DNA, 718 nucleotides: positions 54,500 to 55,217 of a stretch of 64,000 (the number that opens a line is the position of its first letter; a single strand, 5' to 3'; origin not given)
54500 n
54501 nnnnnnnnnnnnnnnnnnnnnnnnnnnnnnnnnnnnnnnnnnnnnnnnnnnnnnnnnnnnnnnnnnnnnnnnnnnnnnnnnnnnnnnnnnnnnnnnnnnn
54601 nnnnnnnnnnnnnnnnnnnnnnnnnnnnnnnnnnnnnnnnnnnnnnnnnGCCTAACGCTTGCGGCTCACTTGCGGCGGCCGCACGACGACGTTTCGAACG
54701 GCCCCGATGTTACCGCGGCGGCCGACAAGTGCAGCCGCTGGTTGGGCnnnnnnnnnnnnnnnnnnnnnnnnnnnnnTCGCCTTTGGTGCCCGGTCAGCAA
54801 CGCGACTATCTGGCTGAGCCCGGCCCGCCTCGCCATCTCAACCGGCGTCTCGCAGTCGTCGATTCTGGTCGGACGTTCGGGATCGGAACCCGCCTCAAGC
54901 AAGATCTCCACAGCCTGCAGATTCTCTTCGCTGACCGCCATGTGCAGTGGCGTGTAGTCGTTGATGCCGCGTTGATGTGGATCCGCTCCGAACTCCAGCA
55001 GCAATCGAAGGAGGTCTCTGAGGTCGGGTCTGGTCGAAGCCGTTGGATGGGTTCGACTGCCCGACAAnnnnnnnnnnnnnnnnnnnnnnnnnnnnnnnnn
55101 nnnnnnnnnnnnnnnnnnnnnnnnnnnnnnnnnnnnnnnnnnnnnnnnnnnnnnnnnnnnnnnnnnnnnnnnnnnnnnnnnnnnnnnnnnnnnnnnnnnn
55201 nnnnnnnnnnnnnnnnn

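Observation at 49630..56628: Sedentary-type chromosomal integron: intI plus eight cassettes with a homogeneous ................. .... family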

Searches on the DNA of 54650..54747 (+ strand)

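Call 24: build_rna_model(alignment_id=A2, structure=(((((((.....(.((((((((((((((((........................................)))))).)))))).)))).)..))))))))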
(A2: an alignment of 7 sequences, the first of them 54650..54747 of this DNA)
Model R1 built from alignment A2 (7 sequences, 99 columns); structure: as given.
model positions 96; base pairs 24; branch points 0; effective number of sequences 2.34; information 0.595 bits per position. Calibrated on 0.2 Mb of random sequence (short: E-values are rough).
structure used (alignment columns):
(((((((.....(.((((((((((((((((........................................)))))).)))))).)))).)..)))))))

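Call 26: search_with_rna_model(model_id=R1, source=window, filters=off, max_evalue=10)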
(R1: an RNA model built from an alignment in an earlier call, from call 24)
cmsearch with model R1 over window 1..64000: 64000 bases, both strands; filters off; matches with E-value up to 10: 104.
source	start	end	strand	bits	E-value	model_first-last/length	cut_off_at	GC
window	51740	51835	+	103.1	1.5e-25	1-96/96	no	0.68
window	53976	54070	+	101.5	4.2e-25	1-96/96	no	0.65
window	52777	52873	+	97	7e-24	1-96/96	no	0.67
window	51050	51143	+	84.5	1.8e-20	1-96/96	no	0.65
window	54650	54747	+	83.6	3.1e-20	1-96/96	no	0.69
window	50122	50198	+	55.3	1.6e-12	1-96/96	no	0.73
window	53391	53462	+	50.6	3.1e-11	1-96/96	no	0.74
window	53976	54070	-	28.6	2.8e-05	1-96/96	no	0.65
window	52777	52873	-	25.2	0.00024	1-96/96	no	0.67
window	51740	51835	-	24.5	0.00036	1-96/96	no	0.68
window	51050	51143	-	22.8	0.0011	1-96/96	no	0.65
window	53391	53462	-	19.8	0.007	1-96/96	no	0.74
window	16889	16987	+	17.8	0.024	1-96/96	no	0.62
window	16872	16969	-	17.7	0.026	1-96/96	no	0.62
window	40967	41049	+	17.6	0.027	1-96/96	no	0.71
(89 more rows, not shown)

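Call 29: search_with_rna_model(model_id=R1, sources=[L001, L002, L003, L004, L005, L006, L007, L008, L009, L010, L011, L012, L013, L014, L015, L016, L017, L018, L019, L020, L021, L022, L023, L024, L025, L026, L027, L028, L029, L030, L031, L032, L033, L034, L035, L036, L037, L038, L039, L040, L041, L042, L043, L044, L045, L046, L047, L048, L049, L050, L051, L052, L053, L054, L055, L056, L057, L058, L059, L060, L061, L062, L063, L064, L065, L066, L067, L068, L069, L070, L071, L072, L073, L074, L075, L076, L077, L078, L079, L080, L081, L082, L083, L084, L085, L086], max_evalue=0.001)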
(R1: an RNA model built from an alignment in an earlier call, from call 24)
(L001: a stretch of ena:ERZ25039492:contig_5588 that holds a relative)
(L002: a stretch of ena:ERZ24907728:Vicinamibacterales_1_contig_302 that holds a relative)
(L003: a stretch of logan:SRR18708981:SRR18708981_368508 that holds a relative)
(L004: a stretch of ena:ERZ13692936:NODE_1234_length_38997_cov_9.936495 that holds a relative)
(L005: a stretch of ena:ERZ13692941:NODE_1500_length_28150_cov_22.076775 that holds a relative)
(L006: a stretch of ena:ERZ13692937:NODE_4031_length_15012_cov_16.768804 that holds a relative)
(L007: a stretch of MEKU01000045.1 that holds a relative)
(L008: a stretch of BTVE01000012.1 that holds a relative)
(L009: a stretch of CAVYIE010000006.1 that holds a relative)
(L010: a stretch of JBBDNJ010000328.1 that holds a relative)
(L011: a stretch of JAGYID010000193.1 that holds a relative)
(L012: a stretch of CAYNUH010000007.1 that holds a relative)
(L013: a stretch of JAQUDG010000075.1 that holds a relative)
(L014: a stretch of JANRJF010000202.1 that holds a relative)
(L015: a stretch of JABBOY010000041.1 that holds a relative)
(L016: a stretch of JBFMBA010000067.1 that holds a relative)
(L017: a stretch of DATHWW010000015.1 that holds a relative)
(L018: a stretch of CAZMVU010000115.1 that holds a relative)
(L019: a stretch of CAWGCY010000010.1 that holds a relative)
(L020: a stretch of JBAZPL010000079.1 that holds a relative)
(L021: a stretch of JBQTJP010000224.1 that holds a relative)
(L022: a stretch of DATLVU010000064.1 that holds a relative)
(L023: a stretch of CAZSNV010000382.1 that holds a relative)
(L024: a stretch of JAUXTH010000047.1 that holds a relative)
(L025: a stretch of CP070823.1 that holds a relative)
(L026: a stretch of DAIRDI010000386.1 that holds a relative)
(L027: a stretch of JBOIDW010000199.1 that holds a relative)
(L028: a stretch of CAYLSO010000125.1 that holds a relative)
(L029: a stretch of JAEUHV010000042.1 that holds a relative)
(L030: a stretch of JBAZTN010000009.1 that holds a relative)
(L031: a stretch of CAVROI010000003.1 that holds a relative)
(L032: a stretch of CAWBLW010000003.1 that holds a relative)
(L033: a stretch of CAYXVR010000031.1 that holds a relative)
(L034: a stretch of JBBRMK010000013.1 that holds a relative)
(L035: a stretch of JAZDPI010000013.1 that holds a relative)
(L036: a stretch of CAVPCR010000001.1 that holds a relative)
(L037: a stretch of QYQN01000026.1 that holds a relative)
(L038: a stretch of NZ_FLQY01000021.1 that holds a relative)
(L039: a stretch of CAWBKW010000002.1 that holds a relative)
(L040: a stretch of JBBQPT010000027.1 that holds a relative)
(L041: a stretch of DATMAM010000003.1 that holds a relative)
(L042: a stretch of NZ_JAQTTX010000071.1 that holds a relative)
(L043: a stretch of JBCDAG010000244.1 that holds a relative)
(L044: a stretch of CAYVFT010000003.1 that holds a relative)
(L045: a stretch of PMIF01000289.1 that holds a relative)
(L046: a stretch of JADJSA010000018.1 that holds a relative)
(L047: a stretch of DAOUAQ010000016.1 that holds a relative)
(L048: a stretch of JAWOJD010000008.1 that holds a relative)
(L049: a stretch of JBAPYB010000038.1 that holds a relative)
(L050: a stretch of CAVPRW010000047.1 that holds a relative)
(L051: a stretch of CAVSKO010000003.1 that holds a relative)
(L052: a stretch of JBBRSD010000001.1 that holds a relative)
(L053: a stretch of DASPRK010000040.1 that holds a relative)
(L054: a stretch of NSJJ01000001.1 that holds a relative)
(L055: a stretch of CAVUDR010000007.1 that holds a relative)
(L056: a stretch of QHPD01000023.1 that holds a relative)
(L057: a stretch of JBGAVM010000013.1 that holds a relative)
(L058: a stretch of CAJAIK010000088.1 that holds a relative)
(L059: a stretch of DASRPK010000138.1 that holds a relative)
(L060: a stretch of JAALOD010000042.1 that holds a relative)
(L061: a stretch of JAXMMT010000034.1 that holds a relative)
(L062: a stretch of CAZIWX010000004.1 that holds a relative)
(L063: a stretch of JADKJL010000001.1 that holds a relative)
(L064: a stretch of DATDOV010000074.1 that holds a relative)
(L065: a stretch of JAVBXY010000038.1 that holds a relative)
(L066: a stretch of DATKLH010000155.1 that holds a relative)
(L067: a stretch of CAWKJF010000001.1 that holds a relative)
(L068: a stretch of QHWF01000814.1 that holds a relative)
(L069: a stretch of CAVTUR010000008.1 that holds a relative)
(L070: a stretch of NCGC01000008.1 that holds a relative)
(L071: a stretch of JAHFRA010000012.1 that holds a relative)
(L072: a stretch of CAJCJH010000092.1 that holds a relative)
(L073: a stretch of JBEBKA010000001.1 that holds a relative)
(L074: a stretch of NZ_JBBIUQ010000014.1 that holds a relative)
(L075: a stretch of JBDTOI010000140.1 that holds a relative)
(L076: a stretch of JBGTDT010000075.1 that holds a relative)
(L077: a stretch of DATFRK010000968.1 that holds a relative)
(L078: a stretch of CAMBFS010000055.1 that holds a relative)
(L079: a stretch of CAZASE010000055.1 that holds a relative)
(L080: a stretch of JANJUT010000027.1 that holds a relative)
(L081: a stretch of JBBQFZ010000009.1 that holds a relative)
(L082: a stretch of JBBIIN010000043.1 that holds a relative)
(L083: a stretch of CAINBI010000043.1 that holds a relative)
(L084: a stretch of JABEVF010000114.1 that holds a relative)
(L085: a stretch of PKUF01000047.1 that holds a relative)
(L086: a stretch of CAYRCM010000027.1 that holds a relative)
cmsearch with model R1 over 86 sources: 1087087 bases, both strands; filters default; matches with E-value up to 0.001: 132.
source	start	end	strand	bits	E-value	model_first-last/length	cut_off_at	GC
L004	4362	4459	+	74.9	1.2e-16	1-96/96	no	0.66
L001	1472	1566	+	70.4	2.1e-15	1-96/96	no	0.68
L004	3689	3786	+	70.2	2.4e-15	1-96/96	no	0.7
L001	911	1005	+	69.4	3.9e-15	1-96/96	no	0.64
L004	3079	3177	+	62.1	3.8e-13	1-96/96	no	0.72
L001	5306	5416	+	60.2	1.3e-12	1-96/96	no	0.72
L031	11845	11980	-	58.1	4.5e-12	1-96/96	no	0.62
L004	2011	2084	+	57.5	6.9e-12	1-96/96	no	0.69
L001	8198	8293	+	56.5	1.2e-11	1-96/96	no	0.7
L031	13843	13981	-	55.9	1.8e-11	1-96/96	no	0.61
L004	5073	5171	+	54.4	4.6e-11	1-96/96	no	0.71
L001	8837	8912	+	53.5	8.3e-11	1-96/96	no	0.71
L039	16110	16196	-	52.9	1.2e-10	1-96/96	no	0.57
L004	1462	1537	+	52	2.1e-10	1-96/96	no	0.74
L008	14365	14436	-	51.9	2.3e-10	1-96/96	no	0.69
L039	15563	15651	-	51.5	2.8e-10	1-96/96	no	0.64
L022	11445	11545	-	51.4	3.1e-10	1-96/96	no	0.54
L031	13303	13440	-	50.6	5.1e-10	1-96/96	no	0.64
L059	11459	11575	-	50.2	6.7e-10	1-96/96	no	0.6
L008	12529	12603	-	50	7.4e-10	1-96/96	no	0.68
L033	12225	12302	-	49.9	8e-10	1-96/96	no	0.68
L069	3208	3301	-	49.7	8.9e-10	1-96/96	no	0.63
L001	7548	7622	+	49.7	8.9e-10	1-96/96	no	0.72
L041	6771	6865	-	48.7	1.6e-09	1-96/96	no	0.68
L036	12832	12891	-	48.6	1.8e-09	1-96/96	no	0.7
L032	14497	14594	-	48.5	1.9e-09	1-96/96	no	0.74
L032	20159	20256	-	48.5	1.9e-09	1-96/96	no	0.74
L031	12576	12712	-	48.2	2.2e-09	1-96/96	no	0.63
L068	1700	1764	-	48.2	2.2e-09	1-96/96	no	0.68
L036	14358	14454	-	48.1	2.4e-09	1-96/96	no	0.7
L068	4025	4083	-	47.1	4.5e-09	1-96/96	no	0.64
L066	57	150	+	47.1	4.6e-09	1-96/96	no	0.67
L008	11971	12042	-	46.9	5.3e-09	1-96/96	no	0.62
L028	13010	13111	-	46.6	6.4e-09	1-96/96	no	0.74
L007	2243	2321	-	45.5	1.2e-08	1-96/96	no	0.65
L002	92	163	+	45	1.7e-08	1-96/96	no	0.67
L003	23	94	+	45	1.7e-08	1-96/96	no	0.67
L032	15001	15098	-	44.3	2.6e-08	1-96/96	no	0.73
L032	20662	20759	-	44.3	2.6e-08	1-96/96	no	0.73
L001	4118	4180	+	44.3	2.7e-08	1-96/96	no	0.7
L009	17773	17862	-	43.5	4.3e-08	1-96/96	no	0.68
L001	1992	2064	+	43.4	4.7e-08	1-96/96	no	0.71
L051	621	713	-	43.3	4.9e-08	1-96/96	no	0.6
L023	3803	3893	-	43.2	5.2e-08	1-96/96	no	0.53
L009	19719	19778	-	42.1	1e-07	1-96/96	no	0.67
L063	4318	4411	+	42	1.1e-07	1-96/96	no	0.68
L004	864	953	+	42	1.1e-07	1-96/96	no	0.63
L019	19237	19296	-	41.7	1.4e-07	1-96/96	no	0.62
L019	20733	20792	-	41.7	1.4e-07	1-96/96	no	0.62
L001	5865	5948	+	41.1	2e-07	1-96/96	no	0.63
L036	16609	16671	-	40.5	2.8e-07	1-96/96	no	0.68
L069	12365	12456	-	40.5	2.8e-07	1-96/96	no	0.57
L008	14101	14172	-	40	3.8e-07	1-96/96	no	0.69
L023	4253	4344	-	40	3.9e-07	1-96/96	no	0.51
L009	16521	16610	-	39.9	4.2e-07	1-96/96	no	0.69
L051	1465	1557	-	39.6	4.8e-07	1-96/96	no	0.57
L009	18328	18417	-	39.6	5e-07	1-96/96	no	0.68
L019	17641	17700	-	39.4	5.7e-07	1-96/96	no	0.58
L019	18111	18170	-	39.4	5.8e-07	1-96/96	no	0.58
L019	14570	14629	-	39.3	6.1e-07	1-96/96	no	0.6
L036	18087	18150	-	39.2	6.3e-07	1-96/96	no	0.69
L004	6433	6500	+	39.2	6.3e-07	1-96/96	no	0.66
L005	659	726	+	39.2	6.3e-07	1-96/96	no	0.66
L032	15571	15671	-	39.1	6.7e-07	1-96/96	no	0.75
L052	11849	11931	-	39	7.1e-07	1-96/96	no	0.65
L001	119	196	+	38.8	8.2e-07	1-96/96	no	0.68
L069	12874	12972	-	38.7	8.9e-07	1-96/96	no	0.57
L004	5822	5878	+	38.5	9.9e-07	1-96/96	no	0.68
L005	48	104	+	38.5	9.9e-07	1-96/96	no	0.68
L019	11889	11948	-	38.2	1.2e-06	1-96/96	no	0.62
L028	12334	12434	-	38.1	1.2e-06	1-96/96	no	0.72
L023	3545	3635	-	38.1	1.2e-06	1-96/96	no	0.56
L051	2808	2899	-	37.7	1.6e-06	1-96/96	no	0.54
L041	10194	10253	-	37.6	1.7e-06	1-96/96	no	0.63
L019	19592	19651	-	37.5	1.8e-06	1-96/96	no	0.65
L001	4708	4778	+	37.5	1.9e-06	1-96/96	no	0.62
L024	2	90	+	37.1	2.4e-06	1-96/96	no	0.57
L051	2149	2240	-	37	2.5e-06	1-96/96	no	0.59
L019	20189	20248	-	37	2.5e-06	1-96/96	no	0.6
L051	5367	5458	+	36.8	3e-06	1-96/96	no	0.63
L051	8320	8412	+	36.7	3e-06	1-96/96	no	0.65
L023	3227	3319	-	36.6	3.2e-06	1-96/96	no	0.61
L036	13660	13760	-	36.3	3.8e-06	1-96/96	no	0.75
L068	3103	3172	-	36.3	4e-06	1-96/96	no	0.69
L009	17495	17584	-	36.2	4.2e-06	1-96/96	no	0.68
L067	5128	5251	+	36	4.8e-06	1-96/96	no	0.56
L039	20836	20920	-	36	4.9e-06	1-96/96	no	0.61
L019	15130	15189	-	35.8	5.4e-06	1-96/96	no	0.62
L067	3048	3171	+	35.8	5.5e-06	1-96/96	no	0.56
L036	15614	15713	-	35.7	5.8e-06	1-96/96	no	0.74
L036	14982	15081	-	35.7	5.8e-06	1-96/96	no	0.74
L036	15298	15397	-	35.7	5.8e-06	1-96/96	no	0.74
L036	18750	18857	-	35.6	6.1e-06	1-96/96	no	0.69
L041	4517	4615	-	35.5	6.3e-06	1-96/96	no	0.69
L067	4681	4803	+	35.3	7.2e-06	1-96/96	no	0.59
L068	4596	4665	-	35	8.7e-06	1-96/96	no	0.73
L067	2654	2776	+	34.9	9.5e-06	1-96/96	no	0.59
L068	2323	2382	-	34.6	1.1e-05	1-96/96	no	0.72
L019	18721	18780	-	34.2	1.4e-05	1-96/96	no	0.62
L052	12546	12630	-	34.2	1.4e-05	1-96/96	no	0.64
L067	8593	8715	+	34.2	1.5e-05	1-96/96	no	0.62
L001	2757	2824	+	33.6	2.1e-05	1-96/96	no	0.65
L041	7210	7305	-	33.4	2.4e-05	1-96/96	no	0.69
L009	11455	11548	-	33.2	2.8e-05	1-96/96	no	0.7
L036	14669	14765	-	33.1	2.9e-05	1-96/96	no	0.74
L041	2748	2835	-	33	3.2e-05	1-96/96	no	0.66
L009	18050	18138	-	32.6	4.1e-05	1-96/96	no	0.67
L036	11494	11594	-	32.1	5.6e-05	1-96/96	no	0.75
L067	7623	7746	+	31.8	6.7e-05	1-96/96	no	0.58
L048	469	530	+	31.7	7e-05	1-96/96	no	0.73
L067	8079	8200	+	31.6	7.3e-05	1-96/96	no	0.56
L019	17031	17090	-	31.2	9.9e-05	1-96/96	no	0.57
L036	11809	11904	-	30.9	0.00011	1-96/96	no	0.73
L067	4010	4129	+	30.7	0.00013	1-96/96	no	0.56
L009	17251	17308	-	30.4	0.00016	1-96/96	no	0.64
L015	1063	1120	+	30.3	0.00017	1-96/96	no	0.62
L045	427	524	+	30.2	0.00018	1-96/96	no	0.68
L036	19591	19687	-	29.8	0.00022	1-96/96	no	0.66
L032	11817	11917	-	29.6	0.00027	1-96/96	no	0.73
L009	16266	16334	-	29.5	0.00028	1-96/96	no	0.68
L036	19901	19997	-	29.3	0.00031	1-96/96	no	0.75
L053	367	443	+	29.3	0.00032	1-96/96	no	0.65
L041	7680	7752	-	29.2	0.00034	1-96/96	no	0.71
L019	16088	16150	-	28.9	0.00041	1-96/96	no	0.62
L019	14076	14138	-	28.9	0.00041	1-96/96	no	0.6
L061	9117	9202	-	28.7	0.00045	1-96/96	no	0.58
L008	12529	12603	+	28.7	0.00046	1-96/96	no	0.68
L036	13368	13463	-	28.3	0.0006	1-96/96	no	0.71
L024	860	949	+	28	0.0007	1-96/96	no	0.54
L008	11971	12042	+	27.7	0.00088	1-96/96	no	0.62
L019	13603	13662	-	27.5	0.00099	1-96/96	no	0.55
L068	3495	3581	-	27.5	0.00099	1-96/96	no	0.68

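Call 44: search_with_rna_model(model_id=R1, sources=[L087, L088, L089, L090], max_evalue=0.1, filters=off)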
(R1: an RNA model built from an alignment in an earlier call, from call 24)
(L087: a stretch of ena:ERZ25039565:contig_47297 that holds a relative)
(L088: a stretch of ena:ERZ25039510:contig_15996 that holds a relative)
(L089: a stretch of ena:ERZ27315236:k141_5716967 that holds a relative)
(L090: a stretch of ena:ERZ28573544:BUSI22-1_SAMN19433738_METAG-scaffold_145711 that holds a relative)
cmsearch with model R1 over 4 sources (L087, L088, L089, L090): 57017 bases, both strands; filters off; matches with E-value up to 0.1: 3.
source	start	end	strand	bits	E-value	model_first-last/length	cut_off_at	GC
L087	5342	5422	+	18.1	0.019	1-96/96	no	0.74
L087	16092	16139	-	16.7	0.044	1-96/96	no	0.83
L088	19230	19314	+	16.5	0.049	1-96/96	no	0.72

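Call 57: search_with_rna_model(model_id=R1, source=L078, filters=off, max_evalue=1, show_alignments=3)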
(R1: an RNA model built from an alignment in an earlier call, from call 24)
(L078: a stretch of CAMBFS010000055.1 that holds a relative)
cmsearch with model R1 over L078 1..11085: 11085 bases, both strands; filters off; matches with E-value up to 1: 1.
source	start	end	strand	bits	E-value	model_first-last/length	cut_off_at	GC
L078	2172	2225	+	9.2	0.92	1-96/96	no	0.65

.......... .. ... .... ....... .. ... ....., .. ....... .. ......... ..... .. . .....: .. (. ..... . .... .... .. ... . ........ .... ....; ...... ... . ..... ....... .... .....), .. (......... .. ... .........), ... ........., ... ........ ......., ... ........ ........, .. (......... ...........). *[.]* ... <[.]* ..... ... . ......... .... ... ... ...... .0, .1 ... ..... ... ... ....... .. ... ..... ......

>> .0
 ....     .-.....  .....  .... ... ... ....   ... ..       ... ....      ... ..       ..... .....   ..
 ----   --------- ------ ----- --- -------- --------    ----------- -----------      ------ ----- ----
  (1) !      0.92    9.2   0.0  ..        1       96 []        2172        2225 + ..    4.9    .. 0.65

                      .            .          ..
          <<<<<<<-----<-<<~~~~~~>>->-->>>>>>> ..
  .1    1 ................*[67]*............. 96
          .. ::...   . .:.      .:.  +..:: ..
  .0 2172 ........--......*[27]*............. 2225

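Call 63: search_with_rna_model(model_id=R1, sources=[L211, L212, L213], filters=off, max_evalue=1, show_alignments=3)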
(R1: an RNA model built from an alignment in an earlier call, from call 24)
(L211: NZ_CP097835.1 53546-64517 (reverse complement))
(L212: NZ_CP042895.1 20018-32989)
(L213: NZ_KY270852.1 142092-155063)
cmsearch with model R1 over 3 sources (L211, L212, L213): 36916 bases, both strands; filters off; matches with E-value up to 1: 16.
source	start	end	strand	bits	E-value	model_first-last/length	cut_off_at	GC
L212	1811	1880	+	34.6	3.8e-07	1-96/96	no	0.6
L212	955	1014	+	31.7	2.4e-06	1-96/96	no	0.55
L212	3360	3419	+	29.3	1e-05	1-96/96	no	0.63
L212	4890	4959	+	26.9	4.9e-05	1-96/96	no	0.51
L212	4216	4276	+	26.2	7.5e-05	1-96/96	no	0.57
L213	4309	4367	+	23.8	0.00033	1-96/96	no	0.58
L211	4277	4356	+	22.4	0.0008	4-93/96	no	0.49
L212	444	503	+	20.9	0.002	1-96/96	no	0.53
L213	3964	4020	+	19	0.0067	1-96/96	no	0.6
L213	6021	6117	+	11.7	0.65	1-96/96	no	0.51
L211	6041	6112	-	11.7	0.66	1-96/96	no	0.71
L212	7041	7112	-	11.7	0.66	1-96/96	no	0.71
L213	7041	7112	-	11.7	0.66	1-96/96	no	0.71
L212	2506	2577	-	11.5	0.74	1-96/96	no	0.56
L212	9575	9641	-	11.5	0.74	1-96/96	no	0.7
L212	8805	8914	+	11.4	0.77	1-96/96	no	0.65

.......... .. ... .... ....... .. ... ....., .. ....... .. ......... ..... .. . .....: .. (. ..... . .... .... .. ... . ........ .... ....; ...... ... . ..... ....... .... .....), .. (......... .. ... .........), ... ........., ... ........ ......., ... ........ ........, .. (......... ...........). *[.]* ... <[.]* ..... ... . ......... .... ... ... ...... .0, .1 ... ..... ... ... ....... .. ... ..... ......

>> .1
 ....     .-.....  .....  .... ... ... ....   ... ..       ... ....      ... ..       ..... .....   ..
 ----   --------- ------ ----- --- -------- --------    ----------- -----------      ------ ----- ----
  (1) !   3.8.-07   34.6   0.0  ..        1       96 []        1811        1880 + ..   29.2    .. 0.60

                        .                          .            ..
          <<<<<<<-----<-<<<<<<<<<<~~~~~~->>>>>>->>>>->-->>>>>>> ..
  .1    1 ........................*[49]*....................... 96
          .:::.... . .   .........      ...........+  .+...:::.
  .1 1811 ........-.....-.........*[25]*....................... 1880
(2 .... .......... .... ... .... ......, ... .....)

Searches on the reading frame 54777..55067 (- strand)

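Call 8: search_protein_families(library=pfam, proteins=[window:54777-55067:-], max_evalue=0.01)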
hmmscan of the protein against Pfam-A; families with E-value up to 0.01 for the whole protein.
seq(97 aa): 5 families
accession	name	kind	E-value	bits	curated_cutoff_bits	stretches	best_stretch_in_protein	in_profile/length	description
PF00023.36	Ank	-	6.2e-11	42.4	21.1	1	36-66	1-31/33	Ankyrin repeat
PF13637.12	Ank_4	-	1.9e-10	41.2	22.7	1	18-57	11-50/50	Ankyrin repeats (many copies)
PF12796.13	Ank_2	-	1.7e-08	35.3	27.3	1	16-92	10-80/90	Ankyrin repeats (3 copies)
PF13606.12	Ank_3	-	1.4e-07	31.6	22.3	1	37-63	2-28/30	Ankyrin repeat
PF13857.12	Ank_5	-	2e-06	28.5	27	1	23-79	1-56/56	Ankyrin repeats (many copies)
